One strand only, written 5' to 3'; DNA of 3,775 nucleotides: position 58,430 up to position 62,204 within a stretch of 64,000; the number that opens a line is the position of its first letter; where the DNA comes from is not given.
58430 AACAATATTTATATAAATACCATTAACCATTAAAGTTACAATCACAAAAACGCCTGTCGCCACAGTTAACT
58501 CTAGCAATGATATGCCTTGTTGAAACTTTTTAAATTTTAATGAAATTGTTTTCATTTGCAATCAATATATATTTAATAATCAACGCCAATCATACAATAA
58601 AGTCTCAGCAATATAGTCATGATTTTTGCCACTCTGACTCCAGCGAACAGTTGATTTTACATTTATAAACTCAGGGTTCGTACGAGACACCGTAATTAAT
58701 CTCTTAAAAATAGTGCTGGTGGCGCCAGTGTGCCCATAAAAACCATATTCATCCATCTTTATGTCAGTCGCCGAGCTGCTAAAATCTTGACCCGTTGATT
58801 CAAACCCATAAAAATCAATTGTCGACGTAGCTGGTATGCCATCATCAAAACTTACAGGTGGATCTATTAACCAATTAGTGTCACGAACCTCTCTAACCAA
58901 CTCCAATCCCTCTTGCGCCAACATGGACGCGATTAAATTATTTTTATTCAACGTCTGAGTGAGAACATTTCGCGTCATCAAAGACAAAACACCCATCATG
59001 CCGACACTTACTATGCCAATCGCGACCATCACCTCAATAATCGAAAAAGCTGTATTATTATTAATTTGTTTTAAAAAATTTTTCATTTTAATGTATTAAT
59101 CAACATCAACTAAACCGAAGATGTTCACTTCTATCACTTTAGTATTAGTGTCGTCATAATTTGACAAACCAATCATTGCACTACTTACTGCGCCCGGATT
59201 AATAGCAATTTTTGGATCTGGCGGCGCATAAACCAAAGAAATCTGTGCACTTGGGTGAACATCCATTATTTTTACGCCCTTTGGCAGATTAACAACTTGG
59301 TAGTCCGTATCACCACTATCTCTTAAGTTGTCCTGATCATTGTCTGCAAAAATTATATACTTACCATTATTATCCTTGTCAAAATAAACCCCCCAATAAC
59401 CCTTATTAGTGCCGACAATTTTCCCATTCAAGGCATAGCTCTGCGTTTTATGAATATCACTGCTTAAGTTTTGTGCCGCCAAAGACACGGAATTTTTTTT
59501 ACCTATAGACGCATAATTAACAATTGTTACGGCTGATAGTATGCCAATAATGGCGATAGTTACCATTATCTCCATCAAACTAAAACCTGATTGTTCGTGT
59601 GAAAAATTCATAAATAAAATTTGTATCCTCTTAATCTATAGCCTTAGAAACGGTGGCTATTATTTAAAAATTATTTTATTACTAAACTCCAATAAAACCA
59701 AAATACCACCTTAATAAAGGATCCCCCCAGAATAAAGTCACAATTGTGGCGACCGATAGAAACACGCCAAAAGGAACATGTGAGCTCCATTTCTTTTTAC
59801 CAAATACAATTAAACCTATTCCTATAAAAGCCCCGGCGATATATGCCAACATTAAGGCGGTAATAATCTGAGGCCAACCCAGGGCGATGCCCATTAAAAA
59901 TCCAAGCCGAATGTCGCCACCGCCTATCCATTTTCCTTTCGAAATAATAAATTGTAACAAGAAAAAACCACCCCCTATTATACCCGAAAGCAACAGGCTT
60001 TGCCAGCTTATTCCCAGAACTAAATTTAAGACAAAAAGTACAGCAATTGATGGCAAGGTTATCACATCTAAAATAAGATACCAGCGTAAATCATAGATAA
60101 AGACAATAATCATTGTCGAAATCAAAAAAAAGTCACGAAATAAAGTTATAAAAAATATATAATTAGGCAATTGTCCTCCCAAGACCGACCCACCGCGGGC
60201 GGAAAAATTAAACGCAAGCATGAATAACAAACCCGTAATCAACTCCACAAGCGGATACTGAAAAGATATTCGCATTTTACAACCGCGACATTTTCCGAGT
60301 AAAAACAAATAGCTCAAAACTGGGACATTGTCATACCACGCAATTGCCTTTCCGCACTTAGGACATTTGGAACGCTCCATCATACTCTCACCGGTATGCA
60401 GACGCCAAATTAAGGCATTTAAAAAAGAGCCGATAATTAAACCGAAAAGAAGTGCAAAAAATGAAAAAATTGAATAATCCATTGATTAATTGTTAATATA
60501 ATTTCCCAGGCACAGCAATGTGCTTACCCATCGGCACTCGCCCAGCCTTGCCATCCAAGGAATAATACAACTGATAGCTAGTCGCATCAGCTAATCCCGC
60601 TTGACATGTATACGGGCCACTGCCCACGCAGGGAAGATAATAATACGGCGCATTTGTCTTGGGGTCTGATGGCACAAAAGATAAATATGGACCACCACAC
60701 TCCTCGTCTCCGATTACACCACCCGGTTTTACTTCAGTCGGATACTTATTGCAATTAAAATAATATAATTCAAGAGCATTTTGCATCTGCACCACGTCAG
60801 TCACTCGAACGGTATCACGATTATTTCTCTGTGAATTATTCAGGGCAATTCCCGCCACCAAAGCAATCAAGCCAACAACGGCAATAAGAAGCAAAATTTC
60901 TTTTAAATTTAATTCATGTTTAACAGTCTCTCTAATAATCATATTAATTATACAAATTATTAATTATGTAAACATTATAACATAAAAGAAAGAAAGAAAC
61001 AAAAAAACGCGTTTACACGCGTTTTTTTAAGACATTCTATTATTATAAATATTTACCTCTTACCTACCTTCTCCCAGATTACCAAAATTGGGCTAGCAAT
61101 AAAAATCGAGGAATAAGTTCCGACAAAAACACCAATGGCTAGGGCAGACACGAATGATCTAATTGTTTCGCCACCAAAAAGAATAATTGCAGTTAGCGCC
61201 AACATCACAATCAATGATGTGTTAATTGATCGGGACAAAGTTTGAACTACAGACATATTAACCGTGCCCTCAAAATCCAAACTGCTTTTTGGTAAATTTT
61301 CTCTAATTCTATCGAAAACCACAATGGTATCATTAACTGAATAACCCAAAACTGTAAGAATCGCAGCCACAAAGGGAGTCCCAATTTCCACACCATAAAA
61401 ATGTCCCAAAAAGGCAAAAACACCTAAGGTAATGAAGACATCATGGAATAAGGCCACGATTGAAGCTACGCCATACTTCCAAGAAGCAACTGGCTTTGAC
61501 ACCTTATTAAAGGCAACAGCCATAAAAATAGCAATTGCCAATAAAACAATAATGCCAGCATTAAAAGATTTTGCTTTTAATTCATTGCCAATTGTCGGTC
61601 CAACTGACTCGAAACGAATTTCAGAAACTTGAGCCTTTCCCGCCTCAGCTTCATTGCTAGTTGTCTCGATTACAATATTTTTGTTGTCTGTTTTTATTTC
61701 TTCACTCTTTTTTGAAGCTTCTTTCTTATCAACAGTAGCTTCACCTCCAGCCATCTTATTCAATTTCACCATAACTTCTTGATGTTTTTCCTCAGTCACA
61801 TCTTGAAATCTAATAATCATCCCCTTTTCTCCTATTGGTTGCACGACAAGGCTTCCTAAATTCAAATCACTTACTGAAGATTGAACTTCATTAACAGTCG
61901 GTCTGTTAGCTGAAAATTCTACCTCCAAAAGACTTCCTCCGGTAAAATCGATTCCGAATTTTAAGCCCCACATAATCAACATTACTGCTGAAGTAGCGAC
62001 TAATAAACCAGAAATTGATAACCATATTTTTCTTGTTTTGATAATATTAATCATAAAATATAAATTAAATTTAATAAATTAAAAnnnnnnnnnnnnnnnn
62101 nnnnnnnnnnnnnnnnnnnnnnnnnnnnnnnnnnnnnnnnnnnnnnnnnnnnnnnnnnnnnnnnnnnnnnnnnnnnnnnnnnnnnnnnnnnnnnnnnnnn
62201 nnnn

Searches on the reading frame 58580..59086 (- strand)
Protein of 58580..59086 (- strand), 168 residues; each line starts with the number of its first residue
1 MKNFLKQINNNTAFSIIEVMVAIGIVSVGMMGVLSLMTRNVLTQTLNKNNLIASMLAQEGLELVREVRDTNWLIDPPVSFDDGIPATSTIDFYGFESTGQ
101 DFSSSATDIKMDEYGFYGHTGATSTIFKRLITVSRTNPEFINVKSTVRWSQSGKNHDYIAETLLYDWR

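Call 77: search_protein_families(library=pfam, proteins=[window:58580-59086:-], max_evalue=0.0001)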
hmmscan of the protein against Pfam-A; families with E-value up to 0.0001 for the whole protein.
window:58580-59086:- (168 aa): 1 family
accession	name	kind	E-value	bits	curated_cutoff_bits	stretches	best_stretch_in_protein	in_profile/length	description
PF07963.17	N_methyl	-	2.8e-05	23.9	21.2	1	9-34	2-27/27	Prokaryotic N-terminal methylation motif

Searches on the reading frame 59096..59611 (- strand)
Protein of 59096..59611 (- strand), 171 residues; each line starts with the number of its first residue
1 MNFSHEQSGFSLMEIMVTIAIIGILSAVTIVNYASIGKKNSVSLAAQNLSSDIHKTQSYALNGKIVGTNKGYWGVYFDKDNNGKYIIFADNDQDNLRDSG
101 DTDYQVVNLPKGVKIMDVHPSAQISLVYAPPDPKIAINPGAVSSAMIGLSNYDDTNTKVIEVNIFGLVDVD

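Call 77: search_protein_families(library=pfam, proteins=[window:59096-59611:-], max_evalue=0.0001)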
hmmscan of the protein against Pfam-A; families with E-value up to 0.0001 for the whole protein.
window:59096-59611:- (171 aa): 1 family
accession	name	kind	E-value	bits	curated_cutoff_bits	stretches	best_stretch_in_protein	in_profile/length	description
PF07963.17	N_methyl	-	5.8e-07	29.3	21.2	1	7-29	4-26/27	Prokaryotic N-terminal methylation motif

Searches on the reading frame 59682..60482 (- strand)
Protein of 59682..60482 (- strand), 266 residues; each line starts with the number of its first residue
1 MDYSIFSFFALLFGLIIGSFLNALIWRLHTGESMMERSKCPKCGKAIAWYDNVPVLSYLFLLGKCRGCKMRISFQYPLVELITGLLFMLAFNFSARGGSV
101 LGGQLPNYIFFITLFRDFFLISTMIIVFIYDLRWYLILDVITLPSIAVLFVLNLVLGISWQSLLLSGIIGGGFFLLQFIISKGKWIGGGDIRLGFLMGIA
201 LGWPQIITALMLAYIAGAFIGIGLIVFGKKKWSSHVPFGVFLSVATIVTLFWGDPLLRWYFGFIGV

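Call 76: search_protein_families(library=pfam, proteins=[window:59682-60482:-], max_evalue=0.001)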
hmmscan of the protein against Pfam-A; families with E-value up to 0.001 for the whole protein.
window:59682-60482:- (266 aa): 2 families
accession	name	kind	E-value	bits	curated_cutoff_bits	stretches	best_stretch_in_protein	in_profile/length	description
PF06750.18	A24_N_bact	-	9.1e-32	109.4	23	1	12-91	1-81/84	Bacterial Peptidase A24 N-terminal domain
PF01478.23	Peptidase_A24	-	2.3e-11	44.5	26.5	1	118-222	1-104/104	Type IV leader peptidase family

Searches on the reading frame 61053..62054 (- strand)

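Call 77: search_protein_families(library=pfam, proteins=[window:61053-62054:-], max_evalue=0.0001)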
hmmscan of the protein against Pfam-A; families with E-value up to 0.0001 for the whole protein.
window:61053-62054:- (333 aa): 2 families
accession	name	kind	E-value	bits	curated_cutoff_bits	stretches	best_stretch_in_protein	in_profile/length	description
PF02355.23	SecD_SecF_C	-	4.6e-53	179.9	20.5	1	139-329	9-188/189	Protein export membrane protein SecD/SecF, C-terminal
PF07549.19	Sec_GG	-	2.5e-07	30.4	20.3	1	30-48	7-25/28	SecD/SecF GG Motif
